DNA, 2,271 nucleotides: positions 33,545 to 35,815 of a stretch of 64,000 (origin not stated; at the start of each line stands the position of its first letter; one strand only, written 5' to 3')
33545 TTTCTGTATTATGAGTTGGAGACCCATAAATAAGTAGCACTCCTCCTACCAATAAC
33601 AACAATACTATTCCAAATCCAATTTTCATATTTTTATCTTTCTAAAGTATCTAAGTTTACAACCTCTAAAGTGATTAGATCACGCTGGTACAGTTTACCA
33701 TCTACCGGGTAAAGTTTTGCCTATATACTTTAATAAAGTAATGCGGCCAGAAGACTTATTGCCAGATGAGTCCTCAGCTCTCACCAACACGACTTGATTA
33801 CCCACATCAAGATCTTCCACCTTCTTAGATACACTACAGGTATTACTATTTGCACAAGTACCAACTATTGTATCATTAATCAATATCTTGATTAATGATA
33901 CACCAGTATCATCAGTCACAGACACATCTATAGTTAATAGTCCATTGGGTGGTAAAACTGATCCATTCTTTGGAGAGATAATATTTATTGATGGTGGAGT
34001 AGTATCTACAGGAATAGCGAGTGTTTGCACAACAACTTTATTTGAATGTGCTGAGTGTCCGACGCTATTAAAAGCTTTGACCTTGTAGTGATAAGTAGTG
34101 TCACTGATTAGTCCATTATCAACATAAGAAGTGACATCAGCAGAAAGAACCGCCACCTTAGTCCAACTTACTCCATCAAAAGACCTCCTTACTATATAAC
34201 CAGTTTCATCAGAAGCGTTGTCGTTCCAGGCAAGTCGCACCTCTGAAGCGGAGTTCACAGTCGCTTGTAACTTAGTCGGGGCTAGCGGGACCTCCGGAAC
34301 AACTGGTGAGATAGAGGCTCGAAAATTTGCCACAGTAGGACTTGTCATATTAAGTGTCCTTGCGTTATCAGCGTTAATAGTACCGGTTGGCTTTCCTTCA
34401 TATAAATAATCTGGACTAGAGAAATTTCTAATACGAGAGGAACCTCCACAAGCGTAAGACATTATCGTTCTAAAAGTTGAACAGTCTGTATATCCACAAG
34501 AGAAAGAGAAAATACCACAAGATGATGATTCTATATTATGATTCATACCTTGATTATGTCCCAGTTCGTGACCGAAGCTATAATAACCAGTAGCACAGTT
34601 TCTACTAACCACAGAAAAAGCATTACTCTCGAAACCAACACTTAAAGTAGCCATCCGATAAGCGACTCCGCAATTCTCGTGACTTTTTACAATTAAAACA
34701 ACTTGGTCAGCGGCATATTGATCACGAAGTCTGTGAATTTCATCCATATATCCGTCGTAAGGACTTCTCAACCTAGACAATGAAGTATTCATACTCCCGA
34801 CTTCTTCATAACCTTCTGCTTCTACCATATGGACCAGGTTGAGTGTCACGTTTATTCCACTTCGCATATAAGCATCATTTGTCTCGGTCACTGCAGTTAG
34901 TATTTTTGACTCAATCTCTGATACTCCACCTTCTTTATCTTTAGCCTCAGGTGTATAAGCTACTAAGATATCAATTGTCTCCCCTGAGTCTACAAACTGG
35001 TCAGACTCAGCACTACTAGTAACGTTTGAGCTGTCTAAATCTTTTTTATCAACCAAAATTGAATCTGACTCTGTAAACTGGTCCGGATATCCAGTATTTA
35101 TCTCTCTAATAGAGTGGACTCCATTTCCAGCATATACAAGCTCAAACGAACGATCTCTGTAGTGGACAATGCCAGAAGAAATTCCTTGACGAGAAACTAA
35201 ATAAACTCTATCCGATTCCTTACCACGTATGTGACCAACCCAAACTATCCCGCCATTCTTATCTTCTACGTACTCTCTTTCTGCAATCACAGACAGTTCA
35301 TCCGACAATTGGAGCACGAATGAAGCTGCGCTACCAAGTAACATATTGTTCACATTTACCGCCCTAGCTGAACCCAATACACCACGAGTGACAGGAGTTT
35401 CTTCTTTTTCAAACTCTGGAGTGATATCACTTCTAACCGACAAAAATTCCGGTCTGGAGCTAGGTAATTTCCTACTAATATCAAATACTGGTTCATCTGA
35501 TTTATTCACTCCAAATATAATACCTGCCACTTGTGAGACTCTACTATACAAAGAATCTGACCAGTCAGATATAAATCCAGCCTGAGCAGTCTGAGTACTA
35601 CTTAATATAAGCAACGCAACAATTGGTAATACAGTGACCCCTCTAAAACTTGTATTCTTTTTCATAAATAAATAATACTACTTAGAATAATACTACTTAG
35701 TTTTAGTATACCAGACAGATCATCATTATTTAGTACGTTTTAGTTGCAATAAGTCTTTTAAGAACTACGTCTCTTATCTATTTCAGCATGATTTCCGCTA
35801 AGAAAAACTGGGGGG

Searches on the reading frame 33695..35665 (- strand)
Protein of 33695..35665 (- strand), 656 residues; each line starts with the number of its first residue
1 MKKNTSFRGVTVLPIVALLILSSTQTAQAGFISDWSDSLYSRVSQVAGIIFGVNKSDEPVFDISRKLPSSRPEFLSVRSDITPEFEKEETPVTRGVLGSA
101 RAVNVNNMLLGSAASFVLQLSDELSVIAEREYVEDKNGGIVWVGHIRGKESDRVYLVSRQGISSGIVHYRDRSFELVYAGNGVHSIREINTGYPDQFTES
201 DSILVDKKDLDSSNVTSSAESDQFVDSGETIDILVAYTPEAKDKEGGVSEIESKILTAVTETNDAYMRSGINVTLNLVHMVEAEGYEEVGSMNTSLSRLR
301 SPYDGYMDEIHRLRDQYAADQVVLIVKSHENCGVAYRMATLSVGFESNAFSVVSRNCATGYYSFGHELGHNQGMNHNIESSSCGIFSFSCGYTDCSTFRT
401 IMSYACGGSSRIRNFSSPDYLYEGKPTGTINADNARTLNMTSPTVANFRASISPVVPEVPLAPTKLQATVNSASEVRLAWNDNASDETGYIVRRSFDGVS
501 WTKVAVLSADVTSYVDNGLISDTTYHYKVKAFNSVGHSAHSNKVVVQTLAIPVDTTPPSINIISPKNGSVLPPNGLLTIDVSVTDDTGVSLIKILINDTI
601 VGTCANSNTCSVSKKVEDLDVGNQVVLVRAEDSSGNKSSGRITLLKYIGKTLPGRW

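Call 57: search_protein_families(library=pfam, proteins=[window:33695-35665:-], max_evalue=0.00001)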
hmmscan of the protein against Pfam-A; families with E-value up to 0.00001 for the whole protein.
window:33695-35665:- (656 aa): 5 families
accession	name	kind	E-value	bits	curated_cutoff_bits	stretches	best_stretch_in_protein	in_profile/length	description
PF13583.11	Reprolysin_4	-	1.8e-18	67.4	22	1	230-418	4-187/203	Metallo-peptidase family M12B Reprolysin-like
PF13688.12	Reprolysin_5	-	9.1e-18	65.6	27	1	229-416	3-196/196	Metallo-peptidase family M12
PF13582.12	Reprolysin_3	-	3.4e-12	47.4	22.4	1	254-376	3-122/123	Metallo-peptidase family M12B Reprolysin-like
PF17957.7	Big_7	-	1.8e-07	32.1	24.1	1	558-623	1-65/70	Bacterial Ig domain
PF00041.27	fn3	-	4e-07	30.6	25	1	462-546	2-83/84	Fibronectin type III domain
